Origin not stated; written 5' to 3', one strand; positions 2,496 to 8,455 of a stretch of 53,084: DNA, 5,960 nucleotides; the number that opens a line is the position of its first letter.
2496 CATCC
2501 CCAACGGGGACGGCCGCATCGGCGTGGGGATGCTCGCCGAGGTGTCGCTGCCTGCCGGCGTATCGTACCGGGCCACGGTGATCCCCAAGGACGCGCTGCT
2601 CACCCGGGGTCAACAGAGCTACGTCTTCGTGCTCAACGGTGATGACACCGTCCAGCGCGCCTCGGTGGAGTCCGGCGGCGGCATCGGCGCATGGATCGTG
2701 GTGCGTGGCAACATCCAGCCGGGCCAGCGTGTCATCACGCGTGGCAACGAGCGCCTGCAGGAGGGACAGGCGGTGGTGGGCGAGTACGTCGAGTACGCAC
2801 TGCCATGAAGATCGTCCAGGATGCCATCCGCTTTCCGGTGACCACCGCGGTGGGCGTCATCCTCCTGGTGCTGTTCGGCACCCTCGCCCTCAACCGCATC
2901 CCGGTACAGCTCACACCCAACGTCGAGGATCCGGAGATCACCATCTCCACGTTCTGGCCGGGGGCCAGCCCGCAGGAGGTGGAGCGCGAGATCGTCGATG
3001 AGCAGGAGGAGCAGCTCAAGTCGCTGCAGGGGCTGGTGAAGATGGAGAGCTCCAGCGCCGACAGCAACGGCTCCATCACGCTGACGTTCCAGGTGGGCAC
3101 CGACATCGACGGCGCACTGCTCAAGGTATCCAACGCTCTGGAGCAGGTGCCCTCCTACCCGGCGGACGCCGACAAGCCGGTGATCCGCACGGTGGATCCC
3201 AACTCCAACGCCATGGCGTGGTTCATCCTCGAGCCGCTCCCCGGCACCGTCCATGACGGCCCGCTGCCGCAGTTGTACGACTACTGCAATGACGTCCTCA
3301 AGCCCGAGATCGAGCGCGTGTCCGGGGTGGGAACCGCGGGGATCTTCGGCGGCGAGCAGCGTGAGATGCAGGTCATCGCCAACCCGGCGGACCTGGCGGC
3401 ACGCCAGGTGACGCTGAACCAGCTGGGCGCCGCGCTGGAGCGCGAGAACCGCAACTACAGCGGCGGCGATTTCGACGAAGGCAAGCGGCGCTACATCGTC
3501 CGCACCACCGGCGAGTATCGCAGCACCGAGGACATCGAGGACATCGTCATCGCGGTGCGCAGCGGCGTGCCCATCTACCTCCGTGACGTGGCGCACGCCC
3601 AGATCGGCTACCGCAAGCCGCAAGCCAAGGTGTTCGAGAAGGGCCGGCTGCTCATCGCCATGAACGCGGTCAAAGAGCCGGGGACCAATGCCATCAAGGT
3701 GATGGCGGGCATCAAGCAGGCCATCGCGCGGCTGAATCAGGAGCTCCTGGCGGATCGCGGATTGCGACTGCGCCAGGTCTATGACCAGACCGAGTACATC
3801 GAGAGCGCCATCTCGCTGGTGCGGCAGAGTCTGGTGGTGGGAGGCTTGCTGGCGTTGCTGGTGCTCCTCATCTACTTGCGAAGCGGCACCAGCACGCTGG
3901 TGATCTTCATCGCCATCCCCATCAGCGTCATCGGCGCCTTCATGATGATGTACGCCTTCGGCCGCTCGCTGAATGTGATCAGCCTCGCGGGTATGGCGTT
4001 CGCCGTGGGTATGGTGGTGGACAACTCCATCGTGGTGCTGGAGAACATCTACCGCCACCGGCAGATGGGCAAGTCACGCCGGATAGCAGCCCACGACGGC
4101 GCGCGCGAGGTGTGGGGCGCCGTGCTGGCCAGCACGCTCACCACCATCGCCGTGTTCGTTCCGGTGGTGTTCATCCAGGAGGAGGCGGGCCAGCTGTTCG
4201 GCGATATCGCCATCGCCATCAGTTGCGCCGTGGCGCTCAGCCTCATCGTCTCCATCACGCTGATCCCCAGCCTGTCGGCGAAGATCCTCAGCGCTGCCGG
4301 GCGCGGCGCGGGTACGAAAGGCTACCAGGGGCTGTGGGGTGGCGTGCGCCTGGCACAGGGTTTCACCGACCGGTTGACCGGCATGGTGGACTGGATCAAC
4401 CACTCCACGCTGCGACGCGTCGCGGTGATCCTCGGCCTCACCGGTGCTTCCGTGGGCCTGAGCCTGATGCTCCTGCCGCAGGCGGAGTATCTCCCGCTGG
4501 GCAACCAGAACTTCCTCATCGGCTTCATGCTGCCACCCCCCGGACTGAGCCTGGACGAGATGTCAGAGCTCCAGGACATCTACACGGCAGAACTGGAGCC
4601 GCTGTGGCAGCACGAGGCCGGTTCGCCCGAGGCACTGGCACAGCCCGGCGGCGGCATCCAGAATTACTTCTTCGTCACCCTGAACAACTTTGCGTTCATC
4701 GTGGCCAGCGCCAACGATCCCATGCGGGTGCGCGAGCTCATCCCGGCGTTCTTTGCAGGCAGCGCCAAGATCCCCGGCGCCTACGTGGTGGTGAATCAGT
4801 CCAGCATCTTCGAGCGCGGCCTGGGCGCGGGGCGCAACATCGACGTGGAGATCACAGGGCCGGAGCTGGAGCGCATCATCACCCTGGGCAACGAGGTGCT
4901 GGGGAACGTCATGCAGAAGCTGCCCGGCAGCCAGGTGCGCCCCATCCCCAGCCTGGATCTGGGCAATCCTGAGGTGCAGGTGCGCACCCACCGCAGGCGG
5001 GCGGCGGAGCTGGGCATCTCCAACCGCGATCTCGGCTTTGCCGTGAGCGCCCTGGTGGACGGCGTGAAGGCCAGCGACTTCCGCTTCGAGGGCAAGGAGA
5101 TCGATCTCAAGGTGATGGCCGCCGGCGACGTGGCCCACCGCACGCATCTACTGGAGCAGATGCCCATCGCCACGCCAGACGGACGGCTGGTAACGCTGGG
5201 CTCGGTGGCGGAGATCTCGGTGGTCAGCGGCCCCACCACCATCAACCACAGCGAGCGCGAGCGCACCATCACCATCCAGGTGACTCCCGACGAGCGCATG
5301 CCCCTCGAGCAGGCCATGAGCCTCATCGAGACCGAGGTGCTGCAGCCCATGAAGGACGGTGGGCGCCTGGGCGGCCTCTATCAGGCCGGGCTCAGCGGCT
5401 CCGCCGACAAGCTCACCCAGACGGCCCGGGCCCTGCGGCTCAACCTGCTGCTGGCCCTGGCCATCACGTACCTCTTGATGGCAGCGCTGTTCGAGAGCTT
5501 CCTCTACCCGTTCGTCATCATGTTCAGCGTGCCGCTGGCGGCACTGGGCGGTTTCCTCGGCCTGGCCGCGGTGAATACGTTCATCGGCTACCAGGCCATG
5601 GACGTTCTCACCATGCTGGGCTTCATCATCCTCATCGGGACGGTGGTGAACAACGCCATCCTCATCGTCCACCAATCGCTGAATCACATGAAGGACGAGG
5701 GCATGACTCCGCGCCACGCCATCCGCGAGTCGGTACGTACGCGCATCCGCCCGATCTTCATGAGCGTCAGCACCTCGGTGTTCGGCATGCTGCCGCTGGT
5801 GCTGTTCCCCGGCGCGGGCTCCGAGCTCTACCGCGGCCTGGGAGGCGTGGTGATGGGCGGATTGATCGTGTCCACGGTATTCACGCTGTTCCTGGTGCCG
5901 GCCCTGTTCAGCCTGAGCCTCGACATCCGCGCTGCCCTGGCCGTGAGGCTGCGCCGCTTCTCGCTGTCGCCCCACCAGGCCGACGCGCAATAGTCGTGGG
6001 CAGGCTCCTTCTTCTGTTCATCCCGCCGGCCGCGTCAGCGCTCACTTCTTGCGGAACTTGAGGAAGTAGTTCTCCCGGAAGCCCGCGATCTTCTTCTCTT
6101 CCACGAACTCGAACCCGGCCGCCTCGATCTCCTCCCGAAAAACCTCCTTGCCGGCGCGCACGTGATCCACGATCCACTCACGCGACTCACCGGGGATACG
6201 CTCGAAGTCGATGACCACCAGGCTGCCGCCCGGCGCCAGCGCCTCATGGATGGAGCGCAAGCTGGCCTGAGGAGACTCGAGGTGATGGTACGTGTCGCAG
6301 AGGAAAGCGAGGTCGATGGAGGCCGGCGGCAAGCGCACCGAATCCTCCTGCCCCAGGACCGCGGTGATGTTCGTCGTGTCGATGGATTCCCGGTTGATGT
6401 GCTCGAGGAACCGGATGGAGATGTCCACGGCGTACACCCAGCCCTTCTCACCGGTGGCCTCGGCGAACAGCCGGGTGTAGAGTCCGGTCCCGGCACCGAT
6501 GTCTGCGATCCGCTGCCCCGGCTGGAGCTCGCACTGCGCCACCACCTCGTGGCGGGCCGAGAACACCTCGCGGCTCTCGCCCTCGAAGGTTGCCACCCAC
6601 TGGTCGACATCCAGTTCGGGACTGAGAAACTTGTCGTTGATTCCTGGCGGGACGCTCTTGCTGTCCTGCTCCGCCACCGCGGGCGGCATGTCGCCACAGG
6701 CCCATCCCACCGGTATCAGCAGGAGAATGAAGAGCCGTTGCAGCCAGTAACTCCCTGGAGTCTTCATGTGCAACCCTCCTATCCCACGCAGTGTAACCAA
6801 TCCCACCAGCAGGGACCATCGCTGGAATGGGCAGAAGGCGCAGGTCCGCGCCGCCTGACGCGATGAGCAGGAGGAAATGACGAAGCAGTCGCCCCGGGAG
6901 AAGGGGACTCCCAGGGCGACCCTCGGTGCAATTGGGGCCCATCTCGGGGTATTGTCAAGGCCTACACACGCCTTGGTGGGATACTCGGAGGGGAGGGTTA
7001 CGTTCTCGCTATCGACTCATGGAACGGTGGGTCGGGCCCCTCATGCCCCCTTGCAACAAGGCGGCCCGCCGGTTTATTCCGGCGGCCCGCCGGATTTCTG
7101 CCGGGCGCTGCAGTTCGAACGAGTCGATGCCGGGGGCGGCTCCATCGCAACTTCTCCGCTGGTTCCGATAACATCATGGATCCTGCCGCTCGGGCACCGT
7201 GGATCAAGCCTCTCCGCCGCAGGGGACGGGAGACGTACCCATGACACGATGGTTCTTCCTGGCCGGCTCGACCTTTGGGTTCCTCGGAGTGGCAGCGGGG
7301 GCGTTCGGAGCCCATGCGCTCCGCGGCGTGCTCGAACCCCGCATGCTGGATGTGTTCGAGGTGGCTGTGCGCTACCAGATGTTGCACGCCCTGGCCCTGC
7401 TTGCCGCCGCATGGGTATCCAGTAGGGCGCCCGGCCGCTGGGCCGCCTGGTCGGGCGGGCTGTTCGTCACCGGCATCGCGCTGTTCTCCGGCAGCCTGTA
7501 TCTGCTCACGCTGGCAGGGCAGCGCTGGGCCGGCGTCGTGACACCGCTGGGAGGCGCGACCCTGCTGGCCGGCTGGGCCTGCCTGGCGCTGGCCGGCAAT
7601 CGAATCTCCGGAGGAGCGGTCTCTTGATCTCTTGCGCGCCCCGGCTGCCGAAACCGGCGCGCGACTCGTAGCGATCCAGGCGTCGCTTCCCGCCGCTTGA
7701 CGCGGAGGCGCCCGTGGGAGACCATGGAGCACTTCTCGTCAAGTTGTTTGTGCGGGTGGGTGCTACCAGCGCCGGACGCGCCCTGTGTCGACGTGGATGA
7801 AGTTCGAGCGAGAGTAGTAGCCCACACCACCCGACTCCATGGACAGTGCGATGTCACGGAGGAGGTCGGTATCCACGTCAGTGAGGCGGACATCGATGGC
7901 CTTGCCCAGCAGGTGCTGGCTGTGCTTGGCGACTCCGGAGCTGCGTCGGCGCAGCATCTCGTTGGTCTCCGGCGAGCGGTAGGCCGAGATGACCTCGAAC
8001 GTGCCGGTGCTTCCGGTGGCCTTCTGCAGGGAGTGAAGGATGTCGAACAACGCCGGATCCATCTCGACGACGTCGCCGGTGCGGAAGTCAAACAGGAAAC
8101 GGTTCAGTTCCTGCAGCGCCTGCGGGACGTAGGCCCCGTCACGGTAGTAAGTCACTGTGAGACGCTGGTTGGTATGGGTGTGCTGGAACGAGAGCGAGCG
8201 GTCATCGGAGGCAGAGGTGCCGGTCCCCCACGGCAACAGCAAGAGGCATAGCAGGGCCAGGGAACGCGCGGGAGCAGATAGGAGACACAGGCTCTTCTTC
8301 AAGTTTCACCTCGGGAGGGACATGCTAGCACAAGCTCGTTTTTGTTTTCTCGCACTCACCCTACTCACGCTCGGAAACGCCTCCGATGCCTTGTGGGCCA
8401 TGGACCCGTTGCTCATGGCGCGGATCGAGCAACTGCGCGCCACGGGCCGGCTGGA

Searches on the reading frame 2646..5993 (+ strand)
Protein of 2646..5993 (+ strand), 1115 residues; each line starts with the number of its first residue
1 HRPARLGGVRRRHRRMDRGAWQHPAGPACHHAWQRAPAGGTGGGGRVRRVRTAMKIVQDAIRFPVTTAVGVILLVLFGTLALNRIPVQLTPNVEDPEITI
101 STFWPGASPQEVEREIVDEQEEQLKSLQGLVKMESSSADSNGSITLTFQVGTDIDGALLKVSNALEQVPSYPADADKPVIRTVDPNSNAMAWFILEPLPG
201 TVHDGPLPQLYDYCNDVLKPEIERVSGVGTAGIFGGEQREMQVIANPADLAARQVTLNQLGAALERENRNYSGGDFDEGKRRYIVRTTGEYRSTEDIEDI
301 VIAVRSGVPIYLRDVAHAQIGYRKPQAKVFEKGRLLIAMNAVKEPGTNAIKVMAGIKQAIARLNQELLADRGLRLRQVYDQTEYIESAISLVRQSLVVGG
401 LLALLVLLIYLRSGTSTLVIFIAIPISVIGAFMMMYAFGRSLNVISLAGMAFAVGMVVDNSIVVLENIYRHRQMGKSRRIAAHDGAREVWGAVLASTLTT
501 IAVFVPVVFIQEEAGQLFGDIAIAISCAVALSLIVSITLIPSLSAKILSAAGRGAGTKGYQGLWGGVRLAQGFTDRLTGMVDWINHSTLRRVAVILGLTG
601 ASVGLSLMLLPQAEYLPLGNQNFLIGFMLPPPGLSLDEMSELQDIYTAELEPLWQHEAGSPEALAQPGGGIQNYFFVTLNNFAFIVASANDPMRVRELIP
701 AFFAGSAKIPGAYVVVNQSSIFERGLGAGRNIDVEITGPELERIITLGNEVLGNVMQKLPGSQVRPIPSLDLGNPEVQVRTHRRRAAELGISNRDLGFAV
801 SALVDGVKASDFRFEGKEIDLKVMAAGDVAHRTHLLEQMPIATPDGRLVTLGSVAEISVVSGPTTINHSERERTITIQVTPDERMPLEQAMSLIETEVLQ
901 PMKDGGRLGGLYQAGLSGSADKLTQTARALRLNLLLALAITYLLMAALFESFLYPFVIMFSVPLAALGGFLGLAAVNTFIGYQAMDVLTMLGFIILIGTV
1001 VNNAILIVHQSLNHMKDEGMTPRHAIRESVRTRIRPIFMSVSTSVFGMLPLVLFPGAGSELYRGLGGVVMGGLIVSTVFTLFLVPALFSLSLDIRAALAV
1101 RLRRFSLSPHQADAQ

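Call 44: search_protein_families(library=pfam, proteins=[window:2646-5993:+], max_evalue=0.00001)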
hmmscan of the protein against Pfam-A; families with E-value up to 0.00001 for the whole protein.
window:2646-5993:+ (1115 aa): 2 families
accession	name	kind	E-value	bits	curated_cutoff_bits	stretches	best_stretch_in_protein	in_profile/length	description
PF00873.25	ACR_tran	-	2.9e-217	724.3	28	1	58-1090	3-1019/1021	AcrB/AcrD/AcrF family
PF03176.21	MMPL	-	6.7e-14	52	20.5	2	395-545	148-300/333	MMPL family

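Call 63: find_homologous_proteins(query=window:2814-5990:+, max_evalue=1e-50)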
Query window:2814-5990:+ (1059 aa): 7999 proteins with E <= 1e-50 among 8000 candidates; the best 120 are listed.
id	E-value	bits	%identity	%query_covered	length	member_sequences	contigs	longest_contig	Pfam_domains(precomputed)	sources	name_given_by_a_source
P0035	0.0e+0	2309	100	100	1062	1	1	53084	PF03176.22,PF00873.26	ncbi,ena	-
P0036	0.0e+0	2160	93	100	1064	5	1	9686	PF03176.22,PF00873.26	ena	-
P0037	0.0e+0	2107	91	100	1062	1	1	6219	PF03176.22,PF00873.26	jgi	-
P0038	0.0e+0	2009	86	100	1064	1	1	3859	PF03176.22,PF00873.26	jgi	jgi:HAE1 family hydrophobic/amphiphilic exporter-1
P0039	0.0e+0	1734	74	99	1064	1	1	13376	PF03176.22,PF00873.26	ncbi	ncbi:MAG: efflux RND transporter permease subunit [Terriglobia bacterium]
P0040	0.0e+0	1726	75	99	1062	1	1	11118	PF03176.22,PF00873.26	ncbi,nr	ncbi:MAG: efflux RND transporter permease subunit [Acidobacteria bacterium]|nr:efflux RND transporte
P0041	0.0e+0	1715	75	99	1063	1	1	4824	PF03176.22,PF00873.26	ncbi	-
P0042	0.0e+0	1705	74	99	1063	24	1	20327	PF03176.22,PF00873.26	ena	-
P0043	0.0e+0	1700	73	100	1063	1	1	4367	PF03176.22,PF00873.26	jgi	jgi:HAE1 family hydrophobic/amphiphilic exporter-1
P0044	0.0e+0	1695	74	99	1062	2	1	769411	PF03176.22,PF00873.26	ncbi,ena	-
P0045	0.0e+0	1679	71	100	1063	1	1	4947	PF03176.22,PF00873.26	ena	-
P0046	0.0e+0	1667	72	99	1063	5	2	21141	PF03176.22,PF00873.26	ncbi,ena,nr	ncbi:MAG TPA: efflux RND transporter permease subunit [Candidatus Acidoferrales bacterium]|nr:efflux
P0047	0.0e+0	1655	70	100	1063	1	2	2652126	PF03176.22,PF00873.26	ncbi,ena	-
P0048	0.0e+0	1654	71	99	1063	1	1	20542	PF03176.22,PF00873.26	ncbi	-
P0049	0.0e+0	1645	70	100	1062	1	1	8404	PF03176.22,PF00873.26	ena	-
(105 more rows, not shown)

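Call 64: find_encoding_contigs(protein=P0035, flank=1000, max_places=3)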
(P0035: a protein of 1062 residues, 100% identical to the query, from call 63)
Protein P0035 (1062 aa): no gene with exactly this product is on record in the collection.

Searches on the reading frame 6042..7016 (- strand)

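Call 44: search_protein_families(library=pfam, proteins=[window:6042-7016:-], max_evalue=0.00001)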
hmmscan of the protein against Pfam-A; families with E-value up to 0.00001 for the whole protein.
window:6042-7016:- (324 aa): 6 families
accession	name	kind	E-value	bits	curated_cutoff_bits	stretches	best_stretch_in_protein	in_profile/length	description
PF08241.18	Methyltransf_11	-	7.4e-14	52.6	21.2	1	172-268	2-95/95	Methyltransferase domain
PF13649.12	Methyltransf_25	-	1.9e-13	51.3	27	1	170-264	1-97/97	Methyltransferase domain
PF08242.18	Methyltransf_12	-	1.6e-12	48.4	30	1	172-266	2-98/98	Methyltransferase domain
PF13847.12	Methyltransf_31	-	2.3e-10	40.8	27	1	166-281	3-117/145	Methyltransferase domain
PF13489.12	Methyltransf_23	-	3.9e-10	40.1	27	1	164-273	20-121/164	Methyltransferase domain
PF01209.24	Ubie_methyltran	-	4.3e-07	30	20.1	1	162-274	43-157/233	ubiE/COQ5 methyltransferase family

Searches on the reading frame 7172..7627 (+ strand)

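Call 44: search_protein_families(library=pfam, proteins=[window:7172-7627:+], max_evalue=0.00001)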
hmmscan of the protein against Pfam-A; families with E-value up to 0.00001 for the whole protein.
window:7172-7627:+ (151 aa): 1 family
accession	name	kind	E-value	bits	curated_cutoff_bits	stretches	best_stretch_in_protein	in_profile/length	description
PF04241.20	DUF423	-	1.6e-29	102.4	25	1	42-128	1-86/86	Protein of unknown function (DUF423)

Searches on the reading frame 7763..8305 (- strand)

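Call 44: search_protein_families(library=pfam, proteins=[window:7763-8305:-], max_evalue=0.00001)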
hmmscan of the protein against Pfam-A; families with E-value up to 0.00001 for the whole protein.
window:7763-8305:- (180 aa): 2 families
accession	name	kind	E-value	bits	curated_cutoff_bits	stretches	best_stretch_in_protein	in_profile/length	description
PF05951.18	Peptidase_M15_2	-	2.1e-55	187.1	27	1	31-180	2-153/153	Bacterial protein of unknown function (DUF882)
PF08291.16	Peptidase_M15_3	-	9.4e-13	48.7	23.2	1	73-173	14-108/108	Peptidase M15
